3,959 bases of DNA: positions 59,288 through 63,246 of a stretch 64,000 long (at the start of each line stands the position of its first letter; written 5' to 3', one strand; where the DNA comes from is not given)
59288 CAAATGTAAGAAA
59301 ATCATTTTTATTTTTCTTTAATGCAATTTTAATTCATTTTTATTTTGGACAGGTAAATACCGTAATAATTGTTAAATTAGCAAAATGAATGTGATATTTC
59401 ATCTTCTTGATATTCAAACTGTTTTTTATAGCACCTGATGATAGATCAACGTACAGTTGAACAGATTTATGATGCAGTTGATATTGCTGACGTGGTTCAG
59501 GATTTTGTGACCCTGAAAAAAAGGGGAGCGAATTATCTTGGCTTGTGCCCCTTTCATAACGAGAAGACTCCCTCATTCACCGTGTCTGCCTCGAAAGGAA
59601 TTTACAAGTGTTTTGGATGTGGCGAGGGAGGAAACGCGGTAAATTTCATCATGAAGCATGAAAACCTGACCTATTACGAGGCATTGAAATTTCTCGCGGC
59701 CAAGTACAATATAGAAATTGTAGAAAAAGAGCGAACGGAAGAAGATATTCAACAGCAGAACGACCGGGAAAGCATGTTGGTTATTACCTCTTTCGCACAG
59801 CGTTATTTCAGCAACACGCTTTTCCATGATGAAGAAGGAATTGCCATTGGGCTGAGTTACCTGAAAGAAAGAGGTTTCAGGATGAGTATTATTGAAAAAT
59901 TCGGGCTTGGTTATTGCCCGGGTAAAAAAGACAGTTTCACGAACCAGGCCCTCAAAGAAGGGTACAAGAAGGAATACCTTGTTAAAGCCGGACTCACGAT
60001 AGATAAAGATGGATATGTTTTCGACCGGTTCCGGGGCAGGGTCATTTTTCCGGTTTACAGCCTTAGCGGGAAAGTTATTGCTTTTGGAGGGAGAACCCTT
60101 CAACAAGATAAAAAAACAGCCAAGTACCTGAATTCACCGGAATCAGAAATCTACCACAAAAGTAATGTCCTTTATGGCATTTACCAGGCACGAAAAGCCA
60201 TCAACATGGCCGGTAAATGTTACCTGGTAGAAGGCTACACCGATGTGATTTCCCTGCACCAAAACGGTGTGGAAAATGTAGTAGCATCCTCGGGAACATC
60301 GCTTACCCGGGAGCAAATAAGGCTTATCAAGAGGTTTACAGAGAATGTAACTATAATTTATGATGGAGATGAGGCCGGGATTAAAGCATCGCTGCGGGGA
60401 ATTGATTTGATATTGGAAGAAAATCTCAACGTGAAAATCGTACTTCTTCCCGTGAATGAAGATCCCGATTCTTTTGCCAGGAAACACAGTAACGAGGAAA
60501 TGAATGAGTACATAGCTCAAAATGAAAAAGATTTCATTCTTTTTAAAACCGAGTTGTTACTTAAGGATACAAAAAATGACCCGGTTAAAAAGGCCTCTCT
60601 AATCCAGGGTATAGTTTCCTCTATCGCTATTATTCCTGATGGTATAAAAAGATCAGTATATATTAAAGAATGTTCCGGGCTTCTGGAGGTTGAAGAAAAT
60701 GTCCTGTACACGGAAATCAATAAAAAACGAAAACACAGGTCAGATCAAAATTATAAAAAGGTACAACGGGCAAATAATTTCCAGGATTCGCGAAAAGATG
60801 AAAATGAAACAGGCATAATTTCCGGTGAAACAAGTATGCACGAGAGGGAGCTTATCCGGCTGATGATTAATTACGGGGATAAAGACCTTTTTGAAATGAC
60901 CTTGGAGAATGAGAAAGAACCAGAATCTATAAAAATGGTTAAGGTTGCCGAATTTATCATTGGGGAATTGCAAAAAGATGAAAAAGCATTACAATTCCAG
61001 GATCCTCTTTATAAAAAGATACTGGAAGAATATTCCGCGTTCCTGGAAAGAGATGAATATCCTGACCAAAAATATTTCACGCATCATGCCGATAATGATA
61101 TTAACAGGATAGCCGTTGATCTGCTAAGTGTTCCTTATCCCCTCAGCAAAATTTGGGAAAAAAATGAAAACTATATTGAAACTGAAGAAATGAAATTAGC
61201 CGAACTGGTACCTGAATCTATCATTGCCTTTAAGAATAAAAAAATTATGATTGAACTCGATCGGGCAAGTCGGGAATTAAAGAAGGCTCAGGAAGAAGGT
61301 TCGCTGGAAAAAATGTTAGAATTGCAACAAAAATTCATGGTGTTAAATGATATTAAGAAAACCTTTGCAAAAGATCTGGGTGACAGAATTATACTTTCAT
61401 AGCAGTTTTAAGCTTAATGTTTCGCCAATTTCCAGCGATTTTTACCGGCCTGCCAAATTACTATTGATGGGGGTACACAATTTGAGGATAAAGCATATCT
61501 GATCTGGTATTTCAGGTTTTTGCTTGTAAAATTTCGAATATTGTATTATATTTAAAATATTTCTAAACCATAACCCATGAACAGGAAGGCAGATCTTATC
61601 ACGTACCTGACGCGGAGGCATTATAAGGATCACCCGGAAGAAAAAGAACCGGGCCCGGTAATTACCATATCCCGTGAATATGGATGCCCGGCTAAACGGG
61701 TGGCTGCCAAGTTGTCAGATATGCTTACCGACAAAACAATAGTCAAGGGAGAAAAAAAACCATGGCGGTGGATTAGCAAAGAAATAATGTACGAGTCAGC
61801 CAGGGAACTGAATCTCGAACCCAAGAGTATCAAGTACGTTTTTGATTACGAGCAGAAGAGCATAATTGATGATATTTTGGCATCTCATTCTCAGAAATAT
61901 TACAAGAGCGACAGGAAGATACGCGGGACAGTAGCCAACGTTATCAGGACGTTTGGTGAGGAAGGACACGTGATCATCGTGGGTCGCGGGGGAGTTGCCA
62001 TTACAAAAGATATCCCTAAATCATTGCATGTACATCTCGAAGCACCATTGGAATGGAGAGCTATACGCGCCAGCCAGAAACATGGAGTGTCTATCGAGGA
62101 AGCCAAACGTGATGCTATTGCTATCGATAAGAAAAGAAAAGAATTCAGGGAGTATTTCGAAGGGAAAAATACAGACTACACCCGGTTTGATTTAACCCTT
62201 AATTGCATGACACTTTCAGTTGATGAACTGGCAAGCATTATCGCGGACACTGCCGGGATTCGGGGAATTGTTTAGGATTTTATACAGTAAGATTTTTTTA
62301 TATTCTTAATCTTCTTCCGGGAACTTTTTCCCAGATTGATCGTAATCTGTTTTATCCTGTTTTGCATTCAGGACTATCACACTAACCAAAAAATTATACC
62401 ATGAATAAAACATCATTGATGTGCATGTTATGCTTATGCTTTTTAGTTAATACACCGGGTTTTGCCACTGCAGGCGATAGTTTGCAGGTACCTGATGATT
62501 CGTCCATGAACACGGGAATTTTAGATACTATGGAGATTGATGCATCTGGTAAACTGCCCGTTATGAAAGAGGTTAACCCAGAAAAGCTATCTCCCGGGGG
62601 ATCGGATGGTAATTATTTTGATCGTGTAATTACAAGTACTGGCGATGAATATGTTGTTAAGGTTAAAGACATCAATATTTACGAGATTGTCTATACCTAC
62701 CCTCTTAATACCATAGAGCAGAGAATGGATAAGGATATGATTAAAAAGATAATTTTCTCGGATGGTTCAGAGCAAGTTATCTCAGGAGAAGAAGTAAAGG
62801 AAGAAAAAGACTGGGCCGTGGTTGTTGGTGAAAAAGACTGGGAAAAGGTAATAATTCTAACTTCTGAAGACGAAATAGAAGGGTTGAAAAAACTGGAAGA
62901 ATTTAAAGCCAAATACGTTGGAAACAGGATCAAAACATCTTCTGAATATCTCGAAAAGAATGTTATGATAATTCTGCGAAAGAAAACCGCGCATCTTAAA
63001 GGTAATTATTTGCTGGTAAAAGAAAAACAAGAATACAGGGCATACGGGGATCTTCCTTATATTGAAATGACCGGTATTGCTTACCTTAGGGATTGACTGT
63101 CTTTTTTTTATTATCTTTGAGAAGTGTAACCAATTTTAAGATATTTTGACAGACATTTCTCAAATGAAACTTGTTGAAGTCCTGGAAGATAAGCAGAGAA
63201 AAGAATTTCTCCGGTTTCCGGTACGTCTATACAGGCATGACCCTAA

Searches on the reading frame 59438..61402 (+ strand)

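Call 32: search_protein_families(library=pfam, proteins=[window:59438-61402:+], max_evalue=0.00001)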
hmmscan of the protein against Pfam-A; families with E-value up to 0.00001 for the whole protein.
window:59438-61402:+ (654 aa): 6 families
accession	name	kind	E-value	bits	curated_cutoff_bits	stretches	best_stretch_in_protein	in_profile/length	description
PF01807.25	Zn_ribbon_DnaG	-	6.6e-38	128.9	24.9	1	3-97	2-96/98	CHC2 zinc finger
PF08275.17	DNAG_N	-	9e-38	129.7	26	1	124-252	2-128/128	DNA primase catalytic core, N-terminal domain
PF13155.12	Toprim_2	-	3e-23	82.4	22.1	1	262-346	1-87/88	Toprim-like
PF13662.12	Toprim_4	-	4.6e-17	62.4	25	1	261-335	3-84/85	Toprim domain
PF01751.28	Toprim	-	3.8e-11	43.5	23.1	1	262-332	3-91/96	Toprim domain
PF13362.12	Toprim_3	-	6.8e-06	26.9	27.2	0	262-352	3-94/95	Toprim domain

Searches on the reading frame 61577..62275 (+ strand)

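Call 32: search_protein_families(library=pfam, proteins=[window:61577-62275:+], max_evalue=0.00001)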
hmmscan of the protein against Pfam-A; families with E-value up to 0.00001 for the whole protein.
window:61577-62275:+ (232 aa): 1 family
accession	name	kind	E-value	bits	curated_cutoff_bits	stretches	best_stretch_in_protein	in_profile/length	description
PF13189.12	Cytidylate_kin2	-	7.2e-29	101.6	28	1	28-209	1-173/176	Cytidylate kinase-like family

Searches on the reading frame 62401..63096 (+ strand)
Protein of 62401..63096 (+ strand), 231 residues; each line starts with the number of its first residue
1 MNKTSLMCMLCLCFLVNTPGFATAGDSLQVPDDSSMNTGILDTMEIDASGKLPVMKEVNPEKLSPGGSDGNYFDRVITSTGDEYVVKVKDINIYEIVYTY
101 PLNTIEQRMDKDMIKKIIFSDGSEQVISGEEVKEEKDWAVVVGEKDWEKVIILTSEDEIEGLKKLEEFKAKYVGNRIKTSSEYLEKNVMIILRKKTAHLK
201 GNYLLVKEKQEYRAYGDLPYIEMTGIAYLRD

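Call 19: find_encoding_contigs(protein=window:62401-63096:+, flank=10000, max_places=4)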
Protein window:62401-63096:+ (231 aa): 1 contig read that carries it; 1 place shown.
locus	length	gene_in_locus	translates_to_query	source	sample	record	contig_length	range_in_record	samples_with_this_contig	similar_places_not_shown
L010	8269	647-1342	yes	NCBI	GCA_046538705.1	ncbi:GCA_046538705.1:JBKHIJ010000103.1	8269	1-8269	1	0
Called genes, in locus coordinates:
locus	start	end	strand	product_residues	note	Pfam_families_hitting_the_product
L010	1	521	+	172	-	PF13189:Cytidylate_kin2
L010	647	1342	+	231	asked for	-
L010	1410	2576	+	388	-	-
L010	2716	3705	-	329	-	PF00579:tRNA-synt_1b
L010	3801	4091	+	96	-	PF02686:GatC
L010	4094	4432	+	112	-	PF02033:RBFA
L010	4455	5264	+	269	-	PF13489:Methyltransf_23, PF01728:FtsJ (faint), PF02353:CMAS, PF13847:Methyltransf_31, PF08241:Methyltransf_11, PF08242:Methyltransf_12, PF13649:Methyltransf_25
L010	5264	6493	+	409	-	PF12704:MacB_PCD, PF02687:FtsX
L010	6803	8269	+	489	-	PF13573:SprB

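Call 32: search_protein_families(library=pfam, proteins=[window:62401-63096:+], max_evalue=0.00001)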
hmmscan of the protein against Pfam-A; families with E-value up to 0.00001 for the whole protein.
window:62401-63096:+ (231 aa): 0 families
